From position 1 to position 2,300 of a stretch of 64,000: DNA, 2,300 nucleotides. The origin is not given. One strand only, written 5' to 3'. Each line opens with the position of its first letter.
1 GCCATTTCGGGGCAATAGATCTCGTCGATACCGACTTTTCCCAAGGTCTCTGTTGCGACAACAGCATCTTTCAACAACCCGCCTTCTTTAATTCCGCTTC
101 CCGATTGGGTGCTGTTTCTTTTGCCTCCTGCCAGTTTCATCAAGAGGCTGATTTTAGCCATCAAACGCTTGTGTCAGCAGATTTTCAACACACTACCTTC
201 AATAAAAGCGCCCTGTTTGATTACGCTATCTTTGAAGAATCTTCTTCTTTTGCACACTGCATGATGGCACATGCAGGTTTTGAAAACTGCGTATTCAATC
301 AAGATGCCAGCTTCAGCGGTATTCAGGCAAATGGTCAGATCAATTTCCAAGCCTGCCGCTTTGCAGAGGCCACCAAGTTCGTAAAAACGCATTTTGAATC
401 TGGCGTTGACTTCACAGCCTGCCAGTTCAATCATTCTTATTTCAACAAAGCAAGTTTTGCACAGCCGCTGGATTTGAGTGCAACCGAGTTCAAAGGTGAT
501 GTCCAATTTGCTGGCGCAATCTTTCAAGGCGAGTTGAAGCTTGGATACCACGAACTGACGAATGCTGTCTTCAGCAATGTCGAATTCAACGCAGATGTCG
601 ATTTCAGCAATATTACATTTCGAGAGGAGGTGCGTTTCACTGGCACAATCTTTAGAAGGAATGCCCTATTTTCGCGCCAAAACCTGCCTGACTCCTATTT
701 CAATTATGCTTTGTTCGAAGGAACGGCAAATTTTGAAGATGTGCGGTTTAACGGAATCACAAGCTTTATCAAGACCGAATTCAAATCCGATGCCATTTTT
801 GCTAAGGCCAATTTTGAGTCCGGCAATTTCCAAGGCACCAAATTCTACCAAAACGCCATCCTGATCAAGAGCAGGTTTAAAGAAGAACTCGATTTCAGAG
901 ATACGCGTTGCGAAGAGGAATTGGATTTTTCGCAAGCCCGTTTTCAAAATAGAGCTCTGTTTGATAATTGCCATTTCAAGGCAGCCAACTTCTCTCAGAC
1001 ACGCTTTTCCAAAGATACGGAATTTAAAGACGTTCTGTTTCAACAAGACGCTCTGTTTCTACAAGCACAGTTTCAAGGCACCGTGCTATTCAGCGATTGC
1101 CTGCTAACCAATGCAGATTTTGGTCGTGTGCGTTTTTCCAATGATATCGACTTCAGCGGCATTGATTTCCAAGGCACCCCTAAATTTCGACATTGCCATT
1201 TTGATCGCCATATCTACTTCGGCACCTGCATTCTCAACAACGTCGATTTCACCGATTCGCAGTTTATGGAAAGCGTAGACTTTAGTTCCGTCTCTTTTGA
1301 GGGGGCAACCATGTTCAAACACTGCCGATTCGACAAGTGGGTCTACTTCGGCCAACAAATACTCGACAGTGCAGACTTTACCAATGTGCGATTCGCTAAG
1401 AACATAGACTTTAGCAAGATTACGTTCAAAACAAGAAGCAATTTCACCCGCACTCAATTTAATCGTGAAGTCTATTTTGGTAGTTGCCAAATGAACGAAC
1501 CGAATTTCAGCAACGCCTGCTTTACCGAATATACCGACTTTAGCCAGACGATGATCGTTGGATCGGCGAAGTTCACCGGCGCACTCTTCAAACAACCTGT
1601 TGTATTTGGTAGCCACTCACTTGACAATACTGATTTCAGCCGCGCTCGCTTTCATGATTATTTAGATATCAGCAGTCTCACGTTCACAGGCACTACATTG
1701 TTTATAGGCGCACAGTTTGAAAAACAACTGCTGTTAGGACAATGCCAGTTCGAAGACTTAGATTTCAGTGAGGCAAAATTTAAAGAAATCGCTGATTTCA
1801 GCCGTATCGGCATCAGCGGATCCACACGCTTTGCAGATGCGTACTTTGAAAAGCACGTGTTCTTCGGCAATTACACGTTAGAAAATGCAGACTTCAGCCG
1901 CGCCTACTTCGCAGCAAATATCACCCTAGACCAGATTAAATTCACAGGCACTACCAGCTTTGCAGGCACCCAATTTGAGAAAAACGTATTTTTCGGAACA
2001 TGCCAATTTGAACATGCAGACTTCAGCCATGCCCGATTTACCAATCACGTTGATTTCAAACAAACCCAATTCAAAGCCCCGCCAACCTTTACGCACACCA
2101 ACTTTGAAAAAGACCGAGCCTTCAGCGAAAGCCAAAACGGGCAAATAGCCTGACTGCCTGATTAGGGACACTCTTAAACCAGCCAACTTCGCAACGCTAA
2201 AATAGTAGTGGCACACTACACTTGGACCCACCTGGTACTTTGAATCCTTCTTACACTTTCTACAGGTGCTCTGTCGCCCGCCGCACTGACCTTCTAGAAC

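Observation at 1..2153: Giant (more than 700 aa) Phe-centred pentapeptide-repeat protein, truncated at the window edge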

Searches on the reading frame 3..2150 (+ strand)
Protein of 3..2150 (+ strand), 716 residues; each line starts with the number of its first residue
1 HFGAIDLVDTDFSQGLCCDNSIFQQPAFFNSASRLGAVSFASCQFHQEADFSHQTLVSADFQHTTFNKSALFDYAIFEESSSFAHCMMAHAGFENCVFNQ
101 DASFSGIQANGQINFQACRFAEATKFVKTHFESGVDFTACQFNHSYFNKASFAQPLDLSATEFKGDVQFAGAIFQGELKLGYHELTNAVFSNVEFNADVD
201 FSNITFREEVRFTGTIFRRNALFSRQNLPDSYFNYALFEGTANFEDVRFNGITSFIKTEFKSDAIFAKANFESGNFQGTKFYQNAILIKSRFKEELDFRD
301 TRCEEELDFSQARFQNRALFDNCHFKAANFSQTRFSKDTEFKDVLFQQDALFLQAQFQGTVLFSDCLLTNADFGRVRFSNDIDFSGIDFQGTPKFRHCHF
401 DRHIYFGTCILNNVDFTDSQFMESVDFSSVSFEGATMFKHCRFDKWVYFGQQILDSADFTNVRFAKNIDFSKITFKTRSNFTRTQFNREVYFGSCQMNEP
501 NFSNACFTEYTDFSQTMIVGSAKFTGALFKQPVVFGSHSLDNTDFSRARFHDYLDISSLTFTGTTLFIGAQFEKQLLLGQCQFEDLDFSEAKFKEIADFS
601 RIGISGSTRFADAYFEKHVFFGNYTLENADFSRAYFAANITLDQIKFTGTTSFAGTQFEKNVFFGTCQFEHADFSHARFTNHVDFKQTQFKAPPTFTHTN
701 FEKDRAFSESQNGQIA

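Call 5: search_protein_families(library=pfam, proteins=[window:3-2150:+], max_evalue=1)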
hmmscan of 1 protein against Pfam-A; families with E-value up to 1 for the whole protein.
window:3-2150:+ (716 aa): 5 families
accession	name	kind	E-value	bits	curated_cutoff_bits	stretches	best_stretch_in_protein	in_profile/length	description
PF13576.12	Pentapeptide_3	-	3.5e-81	267.6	27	20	233-279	1-47/48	Pentapeptide repeats (9 copies)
PF13599.13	Pentapeptide_4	-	3.2e-21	75.6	38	7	360-435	5-76/78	Pentapeptide repeat region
PF00805.28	Pentapeptide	-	3.2e-15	55.8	20.2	0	48-68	15-35/40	Pentapeptide repeats (8 copies)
PF10665.14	Minor_capsid_1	-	0.012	16.3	25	0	303-363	14-78/105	Minor capsid protein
PF17065.10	UPF0669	-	0.34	11.1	27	0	601-661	109-167/185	Putative cytokine, C6ORF120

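Call 6: search_protein_families(library=ncbifam, proteins=[window:3-2150:+], max_evalue=1)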
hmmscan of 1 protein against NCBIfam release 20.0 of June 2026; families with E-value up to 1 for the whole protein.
window:3-2150:+ (716 aa): 2 families
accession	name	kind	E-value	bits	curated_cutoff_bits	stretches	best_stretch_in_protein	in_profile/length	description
NF051894.1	anti_phage_HalA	equivalog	9.1e-12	44.8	250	4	380-451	54-127/338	anti-phage Hailong system effector protein HalA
NF047416.1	penta_HetL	equivalog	4.1e-10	39.5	260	2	198-359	32-190/218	heterocyst differentiation pentapeptide repeat protein HetL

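Call 7: find_homologous_proteins(query=window:3-2150:+)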
Query window:3-2150:+ (716 aa): 185 proteins with E <= 0.001 among 4695 candidates; the best 120 are listed.
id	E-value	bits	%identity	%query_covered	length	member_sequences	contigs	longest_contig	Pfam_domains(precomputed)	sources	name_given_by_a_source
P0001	4.5e-32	130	27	98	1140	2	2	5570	PF13576.13,PF13599.14,PF00805.29,PF07885.23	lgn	-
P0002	9.7e-31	125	27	85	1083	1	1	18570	PF13576.13,PF13599.14,PF00805.29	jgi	-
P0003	5.8e-24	103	24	75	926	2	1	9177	PF13576.13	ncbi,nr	ncbi:MAG: pentapeptide repeat-containing protein [Verrucomicrobia bacterium]|nr:pentapeptide repeat-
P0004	6.2e-19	86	24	83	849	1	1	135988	PF13576.13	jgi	jgi:uncharacterized protein YjbI with pentapeptide repeats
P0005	1.9e-18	85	25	90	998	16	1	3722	PF13576.13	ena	-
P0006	1.3e-17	82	24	76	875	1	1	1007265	PF13576.13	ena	-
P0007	6.9e-17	79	25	87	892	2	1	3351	PF13576.13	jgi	-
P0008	9.2e-17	79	30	54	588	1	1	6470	PF13576.13,PF00805.29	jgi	jgi:uncharacterized protein YjbI with pentapeptide repeats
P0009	1.2e-16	79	29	50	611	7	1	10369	PF13576.13,PF00805.29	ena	-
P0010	1.6e-16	78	23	98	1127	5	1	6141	PF13576.13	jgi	jgi:hypothetical protein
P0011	7.7e-16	76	26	68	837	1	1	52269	PF13576.13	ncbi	-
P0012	7.7e-16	76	23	70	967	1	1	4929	PF13576.13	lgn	-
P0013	1.8e-15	75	24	84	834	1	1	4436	PF13576.13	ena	-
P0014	2.5e-15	74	27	49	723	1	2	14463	PF13576.13,PF07885.23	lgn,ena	-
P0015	5.0e-15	73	26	49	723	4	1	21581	PF13576.13,PF07885.23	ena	-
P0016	6.1e-15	73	28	56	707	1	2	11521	PF13576.13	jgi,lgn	-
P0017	7.8e-15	73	28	46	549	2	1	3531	PF13576.13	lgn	-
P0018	1.0e-14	72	27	49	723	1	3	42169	PF13576.13,PF07885.23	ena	-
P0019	1.2e-14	72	27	49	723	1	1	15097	PF13576.13,PF07885.23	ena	-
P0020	1.5e-14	72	25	59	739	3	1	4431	PF13576.13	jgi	jgi:uncharacterized protein YjbI with pentapeptide repeats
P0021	1.9e-14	71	24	77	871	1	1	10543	PF13576.13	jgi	jgi:uncharacterized protein YjbI with pentapeptide repeats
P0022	2.0e-14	71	26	63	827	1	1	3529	PF13576.13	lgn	-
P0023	3.0e-14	71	27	56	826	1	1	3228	PF13576.13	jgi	jgi:hypothetical protein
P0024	4.5e-14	70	26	49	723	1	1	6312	PF13576.13,PF07885.23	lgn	-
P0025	5.5e-14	70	27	72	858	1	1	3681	PF13576.13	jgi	-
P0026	5.5e-14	70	26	49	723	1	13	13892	PF13576.13,PF07885.23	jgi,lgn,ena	jgi:hypothetical protein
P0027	5.7e-14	70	27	49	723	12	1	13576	PF13576.13,PF07885.23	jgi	-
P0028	5.8e-14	70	28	32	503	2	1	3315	PF13576.13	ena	-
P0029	6.0e-14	70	26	62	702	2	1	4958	PF13576.13,PF00805.29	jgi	jgi:uncharacterized protein YjbI with pentapeptide repeats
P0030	7.5e-14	69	26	53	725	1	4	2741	PF13576.13,PF13599.14,PF07885.23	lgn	-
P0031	8.5e-14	69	26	49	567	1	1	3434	PF13576.13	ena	-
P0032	1.2e-13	69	26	49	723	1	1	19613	PF13576.13,PF07885.23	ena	-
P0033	1.2e-13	69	27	72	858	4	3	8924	PF13576.13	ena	-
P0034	2.0e-13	68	29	40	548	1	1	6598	PF13576.13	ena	-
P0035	2.4e-13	68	32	30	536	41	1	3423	PF13576.13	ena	-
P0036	2.6e-13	68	27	51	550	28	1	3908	PF13576.13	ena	-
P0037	2.6e-13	68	29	33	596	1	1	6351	PF13576.13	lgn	-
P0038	2.9e-13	67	28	51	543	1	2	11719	PF13576.13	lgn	-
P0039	3.3e-13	67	27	54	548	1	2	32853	PF13576.13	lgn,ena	-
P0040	3.5e-13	67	27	72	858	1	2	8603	PF13576.13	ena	-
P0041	3.7e-13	67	27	60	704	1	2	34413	PF13576.13,PF13599.14,PF00805.29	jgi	jgi:uncharacterized protein YjbI with pentapeptide repeats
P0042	4.0e-13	67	27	64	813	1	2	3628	PF13576.13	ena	-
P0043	4.2e-13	67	27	72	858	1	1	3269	PF13576.13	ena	-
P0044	4.2e-13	67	27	72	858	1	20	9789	PF13576.13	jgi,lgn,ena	-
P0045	4.2e-13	67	26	53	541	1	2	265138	PF13576.13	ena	-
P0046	5.0e-13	67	26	51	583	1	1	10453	PF13576.13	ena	-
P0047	5.0e-13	67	27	46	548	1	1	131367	PF13576.13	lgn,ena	-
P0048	5.0e-13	67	27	46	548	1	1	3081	PF13576.13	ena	-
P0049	5.2e-13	67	26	51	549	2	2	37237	PF13576.13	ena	-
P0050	7.8e-13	66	27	72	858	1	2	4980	PF13576.13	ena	-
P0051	9.5e-13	66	27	72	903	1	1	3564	PF13576.13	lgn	-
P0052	9.7e-13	66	26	59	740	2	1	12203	PF13576.13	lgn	-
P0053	1.1e-12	66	26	53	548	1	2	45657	PF13576.13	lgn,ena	-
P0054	1.1e-12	66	28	46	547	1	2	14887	PF13576.13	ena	-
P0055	1.2e-12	65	25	53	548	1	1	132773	PF13576.13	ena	-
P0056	2.6e-12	64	28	45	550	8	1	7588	PF13576.13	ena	-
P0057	2.7e-12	64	29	46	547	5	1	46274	PF13576.13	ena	-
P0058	2.8e-12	64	28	46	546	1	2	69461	PF13576.13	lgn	-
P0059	2.8e-12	64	26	45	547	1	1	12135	PF13576.13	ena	-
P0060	6.3e-12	63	27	48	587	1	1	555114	PF13576.13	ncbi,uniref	ncbi:pentapeptide repeat-containing protein [Streptomyces sp. NPDC091290]|uniref:pentapeptide repeat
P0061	6.9e-12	63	27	55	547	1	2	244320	PF13576.13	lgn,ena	-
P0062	7.0e-12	63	27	56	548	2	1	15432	PF13576.13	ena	-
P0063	8.6e-12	63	28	47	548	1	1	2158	PF13576.13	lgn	-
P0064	8.8e-12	63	27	56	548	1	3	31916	PF13576.13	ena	-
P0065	9.8e-12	62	27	54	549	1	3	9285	PF13576.13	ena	-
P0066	1.1e-11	62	27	49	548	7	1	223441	PF13576.13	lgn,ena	-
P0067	1.4e-11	62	27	55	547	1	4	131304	PF13576.13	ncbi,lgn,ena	-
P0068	1.5e-11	62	27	45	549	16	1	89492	PF13576.13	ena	-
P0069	1.5e-11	62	26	54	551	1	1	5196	PF13576.13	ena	-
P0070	1.6e-11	62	28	51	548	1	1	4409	PF13576.13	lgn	-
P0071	1.9e-11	61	27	54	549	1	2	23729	PF13576.13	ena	-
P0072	2.0e-11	61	27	55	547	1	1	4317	PF13576.13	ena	-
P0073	2.2e-11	61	26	52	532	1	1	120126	PF13576.13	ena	-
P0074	2.2e-11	61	27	45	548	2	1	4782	PF13576.13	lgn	-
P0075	2.4e-11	61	28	45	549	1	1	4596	PF13576.13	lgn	-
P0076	2.5e-11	61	28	47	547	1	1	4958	PF13576.13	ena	-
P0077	2.5e-11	61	28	45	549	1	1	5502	PF13576.13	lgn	-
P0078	3.1e-11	61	27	53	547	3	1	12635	PF13576.13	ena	-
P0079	3.2e-11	61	26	54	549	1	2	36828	PF13576.13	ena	-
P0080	3.9e-11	60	27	47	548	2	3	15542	PF13576.13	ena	-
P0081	3.9e-11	60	28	45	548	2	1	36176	PF13576.13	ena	-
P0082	4.7e-11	60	27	43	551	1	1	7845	PF13576.13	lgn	-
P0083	6.1e-11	60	28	52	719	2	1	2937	PF13576.13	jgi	-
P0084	7.3e-11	60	29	40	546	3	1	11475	PF13576.13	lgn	-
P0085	1.1e-10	59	27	42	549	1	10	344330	PF13576.13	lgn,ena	-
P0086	1.2e-10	59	28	45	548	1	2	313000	PF13576.13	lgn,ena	-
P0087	1.2e-10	59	27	42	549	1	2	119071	PF13576.13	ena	-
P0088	1.2e-10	59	28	46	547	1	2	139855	PF13576.13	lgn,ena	-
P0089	1.3e-10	59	27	52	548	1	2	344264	PF13576.13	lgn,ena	-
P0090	1.3e-10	59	28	42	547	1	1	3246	PF13576.13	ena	-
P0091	1.3e-10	59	27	48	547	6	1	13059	PF13576.13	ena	-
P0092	1.5e-10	59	28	54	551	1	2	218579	PF13576.13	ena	-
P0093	1.6e-10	58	26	51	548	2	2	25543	PF13576.13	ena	-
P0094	2.2e-10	58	27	55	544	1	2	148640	PF13576.13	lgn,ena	-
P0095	2.3e-10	58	25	63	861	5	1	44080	PF13576.13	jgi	jgi:uncharacterized protein YjbI with pentapeptide repeats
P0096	2.5e-10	58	27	46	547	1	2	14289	PF13576.13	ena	-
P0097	2.9e-10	58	29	40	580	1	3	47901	PF13576.13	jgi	-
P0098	3.0e-10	58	28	49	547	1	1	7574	PF13576.13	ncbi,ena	-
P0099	3.1e-10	58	28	53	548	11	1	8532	PF13576.13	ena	-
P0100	3.2e-10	57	27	55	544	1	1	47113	PF13576.13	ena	-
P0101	3.2e-10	57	27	51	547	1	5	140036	PF13576.13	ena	-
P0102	3.5e-10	57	27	50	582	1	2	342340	PF13576.13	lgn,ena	-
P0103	3.8e-10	57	26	45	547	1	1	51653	PF13576.13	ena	-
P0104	4.0e-10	57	28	45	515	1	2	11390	PF13576.13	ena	-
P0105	4.0e-10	57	24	58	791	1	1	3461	PF13576.13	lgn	-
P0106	4.3e-10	57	27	42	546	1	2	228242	PF13576.13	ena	-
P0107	4.5e-10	57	24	51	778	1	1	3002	PF13576.13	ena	-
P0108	4.7e-10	57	25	59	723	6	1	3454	PF13576.13,PF07885.23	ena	-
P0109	4.7e-10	57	27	46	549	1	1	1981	PF13576.13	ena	-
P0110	5.0e-10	57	27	51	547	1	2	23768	PF13576.13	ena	-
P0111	5.5e-10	57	26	48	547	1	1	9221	PF13576.13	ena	-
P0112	5.5e-10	57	26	49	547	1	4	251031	PF13576.13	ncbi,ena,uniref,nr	ncbi:pentapeptide repeat-containing protein [uncultured Rothia sp.]|uniref:pentapeptide repeat-conta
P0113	6.8e-10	56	27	49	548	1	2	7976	PF13576.13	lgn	-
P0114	6.8e-10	56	27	51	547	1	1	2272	PF13576.13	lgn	-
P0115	7.5e-10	56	26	51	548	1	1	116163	PF13576.13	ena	-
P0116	7.6e-10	56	26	51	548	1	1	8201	PF13576.13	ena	-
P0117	9.4e-10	56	23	53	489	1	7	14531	PF13576.13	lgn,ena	-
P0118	1.0e-9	56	28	47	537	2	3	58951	PF13576.13,PF00805.29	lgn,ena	-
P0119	1.0e-9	56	28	46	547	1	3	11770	PF13576.13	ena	-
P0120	1.0e-9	56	28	46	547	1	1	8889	PF13576.13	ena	-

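Call 8: find_related_loci(query=window:3-2150:+, collection=genome_contigs, flank=10000)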
Query window:3-2150:+ (716 aa) in genome_contigs; peptide patterns used: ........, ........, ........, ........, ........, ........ (x = any residue, [..] = any of these).
77 stretches matched a pattern; 1 encode a relative of the query (tblastn E <= 1e-3); 1 distinct loci.
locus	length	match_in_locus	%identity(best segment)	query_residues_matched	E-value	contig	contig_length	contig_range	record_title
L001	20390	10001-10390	30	305-435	2e-5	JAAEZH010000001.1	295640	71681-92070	MAG: Bacteroidetes bacterium isolate P03SST1bin.21 NODE_23_length_295640_cov_7.31297, whole genome shotgun sequence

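Call 15: search_solved_structures(query=window:3-2150:+, max_evalue=0.01, show_alignments=2)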
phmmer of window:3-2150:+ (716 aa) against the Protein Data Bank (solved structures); distinct sequences matched with E-value up to 0.01: 0.

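Call 29: predict_structure(alignment_id=A2)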
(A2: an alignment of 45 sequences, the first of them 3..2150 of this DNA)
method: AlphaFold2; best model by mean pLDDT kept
length: 716 residues; sequences in the alignment: 45
mean_pLDDT: 73.6   pTM: 0.71
mean pLDDT of the five models: 73.6, 71.4, 71.1, 66.3, 66.0
residues with pLDDT >= 90: 253; 70-90: 209; 50-70: 93; < 50: 161
segments of 3 or more residues with pLDDT < 50: 1-59, 95-97, 124-131, 223-225, 484-502, 608-615, 659-716
pLDDT, mean of each block of 10 residues (from residue 1): 29 31 32 34 35 39 74 78 69 54 73 85 51 75 92 90 94 77 71 95 96 91 54 97 97 96 98 96 98 95 98 78 72 97 94 95 92 93 87 87 82 83 83 84 85 87 86 91 48 43 67 94 86 57 91 91 91 91 87 86 63 58 69 62 73 58 41 31 29 30 31 34
secondary structure, 60 per line:
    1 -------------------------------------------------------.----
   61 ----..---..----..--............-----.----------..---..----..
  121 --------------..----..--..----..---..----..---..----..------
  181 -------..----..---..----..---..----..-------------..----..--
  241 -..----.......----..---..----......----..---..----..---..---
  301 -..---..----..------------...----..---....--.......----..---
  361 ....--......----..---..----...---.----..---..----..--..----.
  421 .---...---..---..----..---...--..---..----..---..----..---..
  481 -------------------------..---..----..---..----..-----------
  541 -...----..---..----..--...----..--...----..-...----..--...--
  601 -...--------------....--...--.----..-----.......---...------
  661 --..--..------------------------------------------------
elements in order (helices of 4 or more, strands of 3 or more residues): H80-91 E248-254 E270-275 E327-329 E339-342 E345-351 E361-364 E367-372 E388-390 E425-427 E447-449 E542-544 E564-566 E575-577 E585-587 E596-598 E602-604 E619-622 E625-627 E645-648 E652-654

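Call 32: fold_search(model_id=the predicted structure, library=pdb)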
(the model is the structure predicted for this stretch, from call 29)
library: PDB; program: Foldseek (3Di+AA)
matches with E <= 10: 317; with E <= 0.001: 2
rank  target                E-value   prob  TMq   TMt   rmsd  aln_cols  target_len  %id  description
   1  4yfo                  4.3e-04  1.00  0.10  0.25  13.1       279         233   10  beta1_ex1 (released 2016-03-16)
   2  3du1                  5.8e-04  1.00  0.16  0.39   9.4       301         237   11  The 2.0 Angstrom Resolution Crystal Structure of HetL, a Pentapeptide Repeat Protein involved in Heterocyst Differentiat (released 2008-11-11)
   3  5dns_A                1.7e-03  1.00  0.16  0.44   9.6       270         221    9  t1428 loop variant in P3221 (released 2016-09-28)
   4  2xty_A                2.2e-03  0.99  0.13  0.34  10.4       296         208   13  Structure of QnrB1 (R167E-Trypsin Treated), a plasmid-mediated fluoroquinolone resistance protein (released 2010-10-27)
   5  7koh_B                2.3e-03  0.96  0.21  0.27  17.2       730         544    7  Crystal structure of antigen 43 from Escherichia coli EDL933 (released 2022-03-09)
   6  7o7t                  2.5e-03  0.72  0.16  0.16  25.6       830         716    9  Structure of the PL6 family alginate lyase Patl3640 from Pseudoalteromonas atlantica T6c in complex with 4-deoxy-L-eryth (released 2021-07-28)
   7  2w7z_B                2.8e-03  0.82  0.08  0.20  12.8       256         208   15  Structure of the pentapeptide repeat protein EfsQnr, a DNA gyrase inhibitor. Free amines modified by cyclic pentylatio (released 2009-05-05)
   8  2xtw_B                3.1e-03  1.00  0.15  0.40   9.7       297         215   14  Structure of QnrB1 (Full length), a plasmid-mediated fluoroquinolone resistance protein (released 2010-10-20)
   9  2xtx_A                3.6e-03  0.96  0.12  0.28  10.0       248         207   13  Structure of QnrB1 (M102R-Trypsin Treated), a plasmid-mediated fluoroquinolone resistance protein (released 2010-10-20)
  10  2w7z_A                3.8e-03  1.00  0.14  0.39  10.7       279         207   18  Structure of the pentapeptide repeat protein EfsQnr, a DNA gyrase inhibitor. Free amines modified by cyclic pentylatio (released 2009-05-05)
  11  7o77                  3.8e-03  0.47  0.14  0.14  24.7       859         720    9  Structure of the PL6 family alginate lyase Patl3640 from Pseudoalteromonas atlantica T6c (released 2021-07-28)
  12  4kh3                  4.3e-03  0.85  0.18  0.23  16.4       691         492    9  Structure of a bacterial self-associating protein (released 2014-01-15)
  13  2xtx_B                4.3e-03  0.77  0.09  0.22  14.0       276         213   15  Structure of QnrB1 (M102R-Trypsin Treated), a plasmid-mediated fluoroquinolone resistance protein (released 2010-10-20)
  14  6fls_D                4.3e-03  0.54  0.09  0.20  15.0       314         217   11  Pentapeptide repeat family protein from Clostridium botulinum (released 2018-08-15)
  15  2xty_B                4.5e-03  0.75  0.09  0.22  13.2       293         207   14  Structure of QnrB1 (R167E-Trypsin Treated), a plasmid-mediated fluoroquinolone resistance protein (released 2010-10-27)
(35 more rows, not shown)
